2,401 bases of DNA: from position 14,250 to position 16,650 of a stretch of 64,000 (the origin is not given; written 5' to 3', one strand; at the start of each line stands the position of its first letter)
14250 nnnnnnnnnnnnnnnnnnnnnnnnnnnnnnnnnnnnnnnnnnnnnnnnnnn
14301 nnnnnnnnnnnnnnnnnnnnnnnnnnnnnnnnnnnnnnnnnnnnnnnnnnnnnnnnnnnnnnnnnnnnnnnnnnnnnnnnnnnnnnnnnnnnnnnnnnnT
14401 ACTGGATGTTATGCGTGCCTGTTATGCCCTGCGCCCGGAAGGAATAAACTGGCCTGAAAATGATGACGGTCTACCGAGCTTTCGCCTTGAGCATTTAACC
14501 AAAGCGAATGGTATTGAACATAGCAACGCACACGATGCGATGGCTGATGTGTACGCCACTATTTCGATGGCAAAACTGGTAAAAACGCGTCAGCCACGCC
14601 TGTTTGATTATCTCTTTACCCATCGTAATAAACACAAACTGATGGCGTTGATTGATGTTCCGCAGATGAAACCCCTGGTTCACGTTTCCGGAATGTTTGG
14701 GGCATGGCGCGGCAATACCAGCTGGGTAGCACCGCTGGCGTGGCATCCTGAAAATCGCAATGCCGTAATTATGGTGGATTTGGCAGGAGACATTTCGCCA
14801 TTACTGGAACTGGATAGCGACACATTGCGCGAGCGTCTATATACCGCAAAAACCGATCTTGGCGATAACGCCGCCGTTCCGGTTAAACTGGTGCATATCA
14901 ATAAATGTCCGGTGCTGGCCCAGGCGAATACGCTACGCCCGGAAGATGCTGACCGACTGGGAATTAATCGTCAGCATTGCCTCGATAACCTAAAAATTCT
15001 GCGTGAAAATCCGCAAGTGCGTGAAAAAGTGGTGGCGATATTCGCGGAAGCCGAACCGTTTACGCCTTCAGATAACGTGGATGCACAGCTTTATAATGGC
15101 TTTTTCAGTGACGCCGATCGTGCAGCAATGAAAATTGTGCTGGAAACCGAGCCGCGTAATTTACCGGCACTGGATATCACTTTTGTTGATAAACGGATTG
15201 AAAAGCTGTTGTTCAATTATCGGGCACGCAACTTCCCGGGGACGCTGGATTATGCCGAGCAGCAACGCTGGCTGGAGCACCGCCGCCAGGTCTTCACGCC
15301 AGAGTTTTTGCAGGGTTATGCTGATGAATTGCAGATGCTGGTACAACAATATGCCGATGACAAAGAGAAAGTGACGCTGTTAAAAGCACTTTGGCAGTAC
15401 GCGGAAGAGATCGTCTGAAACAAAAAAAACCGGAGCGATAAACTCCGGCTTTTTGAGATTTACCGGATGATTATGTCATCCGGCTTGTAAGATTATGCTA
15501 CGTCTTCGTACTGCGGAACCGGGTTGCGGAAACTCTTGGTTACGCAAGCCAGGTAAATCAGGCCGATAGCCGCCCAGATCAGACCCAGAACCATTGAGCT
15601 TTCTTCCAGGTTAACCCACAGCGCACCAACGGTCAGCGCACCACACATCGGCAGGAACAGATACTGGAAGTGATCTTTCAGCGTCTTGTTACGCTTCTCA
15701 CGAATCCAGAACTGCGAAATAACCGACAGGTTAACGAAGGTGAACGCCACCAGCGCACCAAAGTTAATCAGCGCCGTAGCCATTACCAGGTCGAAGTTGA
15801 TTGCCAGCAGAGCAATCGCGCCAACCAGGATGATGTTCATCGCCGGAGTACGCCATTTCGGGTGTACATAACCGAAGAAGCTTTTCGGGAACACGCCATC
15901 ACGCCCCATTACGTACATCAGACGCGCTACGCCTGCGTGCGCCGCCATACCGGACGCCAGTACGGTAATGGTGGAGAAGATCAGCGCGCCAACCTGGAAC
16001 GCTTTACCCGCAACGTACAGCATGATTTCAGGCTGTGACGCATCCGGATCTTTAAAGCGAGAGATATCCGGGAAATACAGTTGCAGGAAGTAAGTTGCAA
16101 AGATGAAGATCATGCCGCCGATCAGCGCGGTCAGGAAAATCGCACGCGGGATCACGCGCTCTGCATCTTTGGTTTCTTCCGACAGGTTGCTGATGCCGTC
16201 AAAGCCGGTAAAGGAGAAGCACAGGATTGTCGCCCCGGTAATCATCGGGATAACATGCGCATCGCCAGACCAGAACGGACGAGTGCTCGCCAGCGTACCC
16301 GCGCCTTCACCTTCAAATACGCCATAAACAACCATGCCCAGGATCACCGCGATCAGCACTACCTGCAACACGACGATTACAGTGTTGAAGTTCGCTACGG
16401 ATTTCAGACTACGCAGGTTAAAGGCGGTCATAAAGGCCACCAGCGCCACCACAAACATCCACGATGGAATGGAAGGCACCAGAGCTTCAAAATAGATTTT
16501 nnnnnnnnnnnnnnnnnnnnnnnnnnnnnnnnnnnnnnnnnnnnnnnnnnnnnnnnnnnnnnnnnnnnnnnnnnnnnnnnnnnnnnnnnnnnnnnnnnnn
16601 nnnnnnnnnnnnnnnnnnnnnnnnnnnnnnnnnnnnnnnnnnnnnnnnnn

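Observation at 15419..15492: No yeeD-yeeE (tsuB-tsuA) between sbcB and plaP; only a 74-bp spacer with one bidirectional terminator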

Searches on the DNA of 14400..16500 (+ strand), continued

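Call 11: search_dna_similar(query=L001:2540-3900:+, collection=ecoli_genomes, mode=near, max_rows=40, rows=spread)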
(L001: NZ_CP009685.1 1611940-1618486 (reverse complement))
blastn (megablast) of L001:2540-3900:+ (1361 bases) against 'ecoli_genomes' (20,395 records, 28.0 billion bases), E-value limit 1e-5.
Records with a match: 4209; places in all: 4216; records where one place covers at least 80% of the query: 4204.
Genomes with a match: 4209 of 5426; with a place that covers at least 80% of the query: 4204. Places per genome that has any: lowest 1, median 1, highest 2. On chromosomes: 4215 places; on plasmids: 1.
Best place of each record, by identity: >=99% 1306; 95-99% 2895; 90-95% 2; 60-80% 6.
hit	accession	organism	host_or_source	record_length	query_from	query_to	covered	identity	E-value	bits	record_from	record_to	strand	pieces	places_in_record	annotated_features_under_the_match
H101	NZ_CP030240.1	Escherichia coli strain ER1709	-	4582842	1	1361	100%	100.0%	0e+0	2514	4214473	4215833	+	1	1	tsuA: thiosulfate utilization transporter TsuA/YeeE | tsuB: thiosulfate utilization sulfurtransferase TsuB/YeeD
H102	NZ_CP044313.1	Escherichia coli strain RM11911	missing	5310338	1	1361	100%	100.0%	0e+0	2514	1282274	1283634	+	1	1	tsuA: thiosulfate utilization transporter TsuA/YeeE | tsuB: thiosulfate utilization sulfurtransferase TsuB/YeeD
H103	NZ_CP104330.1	Escherichia coli strain THB42-F3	dog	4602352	1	1361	100%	100.0%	0e+0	2514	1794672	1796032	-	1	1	tsuA: thiosulfate utilization transporter TsuA/YeeE | tsuB: thiosulfate utilization sulfurtransferase TsuB/YeeD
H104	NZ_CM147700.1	Escherichia coli strain 25-07233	Homo sapiens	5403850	1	1361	100%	100.0%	0e+0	2514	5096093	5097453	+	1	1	tsuA: thiosulfate utilization transporter TsuA/YeeE | tsuB: thiosulfate utilization sulfurtransferase TsuB/YeeD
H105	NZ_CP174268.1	Escherichia coli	not applicable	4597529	1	1361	100%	99.9%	0e+0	2503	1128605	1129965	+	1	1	tsuA: thiosulfate utilization transporter TsuA/YeeE | tsuB: thiosulfate utilization sulfurtransferase TsuB/YeeD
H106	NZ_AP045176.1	Escherichia coli strain JNEC-KY179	Homo sapiens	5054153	1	1361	100%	99.3%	0e+0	2464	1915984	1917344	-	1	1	tsuA: thiosulfate utilization transporter TsuA/YeeE | tsuB: thiosulfate utilization sulfurtransferase TsuB/YeeD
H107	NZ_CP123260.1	Escherichia coli strain YZLc4-1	chicken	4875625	1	1361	100%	99.2%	0e+0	2453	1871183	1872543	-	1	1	tsuA: thiosulfate utilization transporter TsuA/YeeE | tsuB: thiosulfate utilization sulfurtransferase TsuB/YeeD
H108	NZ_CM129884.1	Escherichia coli strain MB06173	seawater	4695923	1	1361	100%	99.1%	0e+0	2447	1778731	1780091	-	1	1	tsuA: thiosulfate utilization transporter TsuA/YeeE | tsuB: thiosulfate utilization sulfurtransferase TsuB/YeeD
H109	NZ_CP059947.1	Escherichia coli strain 268.2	Turkey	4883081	1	1361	100%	99.0%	0e+0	2442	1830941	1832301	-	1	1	tsuA: thiosulfate utilization transporter TsuA/YeeE | tsuB: thiosulfate utilization sulfurtransferase TsuB/YeeD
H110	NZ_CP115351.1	Escherichia coli strain CUVET21-37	cat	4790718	1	1361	100%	99.0%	0e+0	2442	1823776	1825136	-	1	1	tsuA: thiosulfate utilization transporter TsuA/YeeE | tsuB: thiosulfate utilization sulfurtransferase TsuB/YeeD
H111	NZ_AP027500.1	Escherichia coli strain LR-25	Homo sapiens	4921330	1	1361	100%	99.0%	0e+0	2442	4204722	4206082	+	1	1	tsuA: thiosulfate utilization transporter TsuA/YeeE | tsuB: thiosulfate utilization sulfurtransferase TsuB/YeeD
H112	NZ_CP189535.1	Escherichia coli strain N780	Homo sapiens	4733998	1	1361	100%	99.0%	0e+0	2442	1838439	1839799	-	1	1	tsuA: thiosulfate utilization transporter TsuA/YeeE | tsuB: thiosulfate utilization sulfurtransferase TsuB/YeeD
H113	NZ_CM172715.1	Escherichia coli strain FCI56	Homo sapiens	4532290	1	1361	100%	99.0%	0e+0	2442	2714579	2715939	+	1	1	tsuA: thiosulfate utilization transporter TsuA/YeeE | tsuB: thiosulfate utilization sulfurtransferase TsuB/YeeD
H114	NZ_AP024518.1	Escherichia coli strain E148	Equus caballus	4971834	1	1361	100%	99.0%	0e+0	2436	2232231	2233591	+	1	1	tsuA: thiosulfate utilization transporter TsuA/YeeE | tsuB: thiosulfate utilization sulfurtransferase TsuB/YeeD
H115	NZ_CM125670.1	Escherichia coli strain 2022S01-140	Homo sapiens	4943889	1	1361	100%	99.0%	0e+0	2436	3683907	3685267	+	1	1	tsuA: thiosulfate utilization transporter TsuA/YeeE | tsuB: thiosulfate utilization sulfurtransferase TsuB/YeeD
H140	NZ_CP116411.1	Escherichia coli strain HH45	Pre-treated sample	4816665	1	1361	33%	92.7%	3e-94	631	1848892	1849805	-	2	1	sulfurtransferase TusA family protein | YeeE/YedE family protein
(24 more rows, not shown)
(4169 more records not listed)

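Call 17: search_dna_similar(query=L003:2400-3400:+, collection=ecoli_genomes, mode=near, max_rows=30, rows=spread)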
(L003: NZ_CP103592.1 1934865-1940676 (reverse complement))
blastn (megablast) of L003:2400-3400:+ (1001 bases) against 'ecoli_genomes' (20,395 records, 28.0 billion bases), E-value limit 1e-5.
Records with a match: 6576; places in all: 19952; records where one place covers at least 80% of the query: 433.
Genomes with a match: 5422 of 5426; with a place that covers at least 80% of the query: 433. Places per genome that has any: lowest 1, median 2, highest 37. On chromosomes: 18663 places; on plasmids: 1289.
Best place of each record, by identity: >=99% 1267; 95-99% 3155; 90-95% 1071; 80-90% 1083.
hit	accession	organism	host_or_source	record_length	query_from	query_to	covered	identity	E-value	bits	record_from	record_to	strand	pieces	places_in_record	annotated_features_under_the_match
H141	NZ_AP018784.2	Escherichia coli strain SK1144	-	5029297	1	1001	100%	100.0%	0e+0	1849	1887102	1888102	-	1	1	tnpA: IS200/IS605-like element IS200C family transposase | sbcB: exodeoxyribonuclease I | plaP: putrescine/proton symporter PlaP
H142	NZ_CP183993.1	Escherichia coli strain 736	Homo sapiens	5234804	1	1001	100%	100.0%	0e+0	1849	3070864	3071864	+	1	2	tnpA: IS200/IS605-like element IS200C family transposase | sbcB: exodeoxyribonuclease I | plaP: putrescine/proton symporter PlaP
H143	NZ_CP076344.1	Escherichia coli strain AVS0096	river water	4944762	122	863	74%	98.5%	0e+0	1308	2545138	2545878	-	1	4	tnpA: IS200/IS605-like element IS200C family transposase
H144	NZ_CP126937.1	Escherichia coli O2:K1:H4 strain APEC E19019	Gallus gallus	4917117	121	840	72%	99.6%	0e+0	1312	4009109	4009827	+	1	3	tnpA: IS200/IS605-like element IS200C family transposase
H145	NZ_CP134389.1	Escherichia coli strain TUM10828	Homo sapiens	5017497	121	844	72%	98.8%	0e+0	1286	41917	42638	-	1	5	tnpA: IS200/IS605-like element IS200C family transposase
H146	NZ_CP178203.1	Escherichia coli strain APEC17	Gallus gallus domesticus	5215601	119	846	73%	97.9%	0e+0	1260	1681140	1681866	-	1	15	tnpA: IS200/IS605-like element IS200C family transposase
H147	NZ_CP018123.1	Escherichia coli strain MRSN346355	Homo sapiens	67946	116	834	72%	98.7%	0e+0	1279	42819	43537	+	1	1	tnpA: IS200/IS605-like element IS200C family transposase | hypothetical protein (x2)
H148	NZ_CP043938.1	Escherichia coli strain RM14516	blackbird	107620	113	839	73%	96.7%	0e+0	1210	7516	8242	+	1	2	tnpA: IS200/IS605 family transposase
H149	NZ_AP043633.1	Escherichia coli strain AST240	Homo sapiens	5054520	121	845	72%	95.0%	0e+0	1138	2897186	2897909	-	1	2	tnpA: IS200/IS605 family transposase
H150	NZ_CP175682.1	Escherichia coli strain Z1324PEC0010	Rectal swab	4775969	122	756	63%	97.3%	0e+0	1077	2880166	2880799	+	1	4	tnpA: IS200/IS605 family transposase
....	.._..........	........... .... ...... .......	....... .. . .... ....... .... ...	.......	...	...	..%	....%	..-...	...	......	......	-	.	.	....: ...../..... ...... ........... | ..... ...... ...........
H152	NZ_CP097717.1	Escherichia coli strain MS1718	Chicken blood (Gallus gallus)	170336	496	839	34%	98.8%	3e-172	614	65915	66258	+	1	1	tnpA: IS200/IS605-like element IS200C family transposase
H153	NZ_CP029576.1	Escherichia coli strain DA33135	Homo sapiens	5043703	1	1001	29%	99.7%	1e-81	533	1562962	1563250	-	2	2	sbcB: exodeoxyribonuclease I | plaP: putrescine/proton symporter PlaP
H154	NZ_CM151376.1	Escherichia coli strain S87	Macrobrachium rosenbergii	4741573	1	1001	29%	99.0%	1e-76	522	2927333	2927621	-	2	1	sbcB: exodeoxyribonuclease I | plaP: putrescine/proton symporter PlaP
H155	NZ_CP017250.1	Escherichia coli strain NADC 5570/86-24/6565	not applicable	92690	122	262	14%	91.5%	5e-46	195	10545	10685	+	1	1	none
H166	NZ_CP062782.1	Escherichia coli O157:H7 strain Z869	Bovine Faeces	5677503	1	118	12%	89.9%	3e-33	152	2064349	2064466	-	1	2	sbcB: exodeoxyribonuclease I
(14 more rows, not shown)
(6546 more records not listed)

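Call 43: get_annotated_region(hit=H40, flank=4000)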
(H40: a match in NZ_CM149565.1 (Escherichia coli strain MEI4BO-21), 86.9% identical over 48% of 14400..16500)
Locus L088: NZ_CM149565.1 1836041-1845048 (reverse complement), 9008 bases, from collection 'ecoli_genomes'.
description: Escherichia coli strain MEI4BO-21 chromosome, whole genome shotgun sequence
organism: Escherichia coli strain MEI4BO-21 (NCBI taxid 562)
replicon: chromosome; assembly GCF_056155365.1
host: -; source: Soil surface; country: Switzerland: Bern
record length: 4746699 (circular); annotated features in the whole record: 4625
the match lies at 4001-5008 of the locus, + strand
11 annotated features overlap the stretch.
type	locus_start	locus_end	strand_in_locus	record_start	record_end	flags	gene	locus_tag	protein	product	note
CDS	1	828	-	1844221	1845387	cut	dacD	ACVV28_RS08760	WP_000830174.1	serine-type D-Ala-D-Ala carboxypeptidase DacD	-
CDS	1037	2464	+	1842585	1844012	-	sbcB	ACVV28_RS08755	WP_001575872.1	exodeoxyribonuclease I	-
CDS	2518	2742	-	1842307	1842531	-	tsuB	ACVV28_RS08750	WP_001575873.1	thiosulfate utilization sulfurtransferase TsuB/YeeD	-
CDS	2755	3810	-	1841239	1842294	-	tsuA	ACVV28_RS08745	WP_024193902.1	thiosulfate utilization transporter TsuA/YeeE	-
CDS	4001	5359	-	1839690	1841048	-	plaP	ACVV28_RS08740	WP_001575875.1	putrescine/proton symporter PlaP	-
CDS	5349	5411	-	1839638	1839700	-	-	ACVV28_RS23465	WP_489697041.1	hypothetical protein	-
CDS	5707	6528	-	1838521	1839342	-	-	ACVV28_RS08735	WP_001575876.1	SDR family oxidoreductase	-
CDS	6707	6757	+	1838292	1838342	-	hisL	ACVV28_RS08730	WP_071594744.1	his operon leader peptide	-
sequence_feature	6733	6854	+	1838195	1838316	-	-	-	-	-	His leader region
CDS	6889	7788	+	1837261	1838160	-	hisG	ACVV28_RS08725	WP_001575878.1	ATP phosphoribosyltransferase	-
CDS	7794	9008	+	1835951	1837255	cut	hisD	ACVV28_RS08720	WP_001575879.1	histidinol dehydrogenase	-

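Call 44: get_annotated_region(hit=H140, flank=3000)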
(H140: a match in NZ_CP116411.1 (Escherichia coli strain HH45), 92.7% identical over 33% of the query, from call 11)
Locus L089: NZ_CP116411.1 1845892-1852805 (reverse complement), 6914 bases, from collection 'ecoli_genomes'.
description: Escherichia coli strain HH45 chromosome, complete genome
organism: Escherichia coli strain HH45 (NCBI taxid 562)
replicon: chromosome; assembly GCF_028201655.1
host: -; source: Pre-treated sample; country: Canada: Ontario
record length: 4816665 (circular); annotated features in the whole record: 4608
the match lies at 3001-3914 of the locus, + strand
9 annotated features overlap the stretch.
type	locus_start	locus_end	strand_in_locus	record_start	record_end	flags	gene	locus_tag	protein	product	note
CDS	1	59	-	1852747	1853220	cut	sbmC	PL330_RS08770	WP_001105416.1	DNA gyrase inhibitor SbmC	-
CDS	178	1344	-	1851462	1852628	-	dacD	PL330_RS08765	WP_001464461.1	serine-type D-Ala-D-Ala carboxypeptidase DacD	-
CDS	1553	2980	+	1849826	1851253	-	sbcB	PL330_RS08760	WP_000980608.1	exodeoxyribonuclease I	-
CDS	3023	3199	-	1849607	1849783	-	-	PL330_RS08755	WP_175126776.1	sulfurtransferase TusA family protein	-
CDS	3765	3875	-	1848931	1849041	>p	-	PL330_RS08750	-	YeeE/YedE family protein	incomplete; partial in the middle of a contig; missing C-terminus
CDS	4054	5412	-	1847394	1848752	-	plaP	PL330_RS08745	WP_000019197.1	putrescine/proton symporter PlaP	-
CDS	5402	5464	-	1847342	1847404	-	yoeI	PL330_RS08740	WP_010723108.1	membrane protein YoeI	-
CDS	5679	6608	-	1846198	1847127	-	yeeY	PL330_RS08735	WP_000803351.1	LysR substrate-binding domain-containing protein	-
CDS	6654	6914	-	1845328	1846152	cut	yeeZ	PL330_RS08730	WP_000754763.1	SDR family oxidoreductase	-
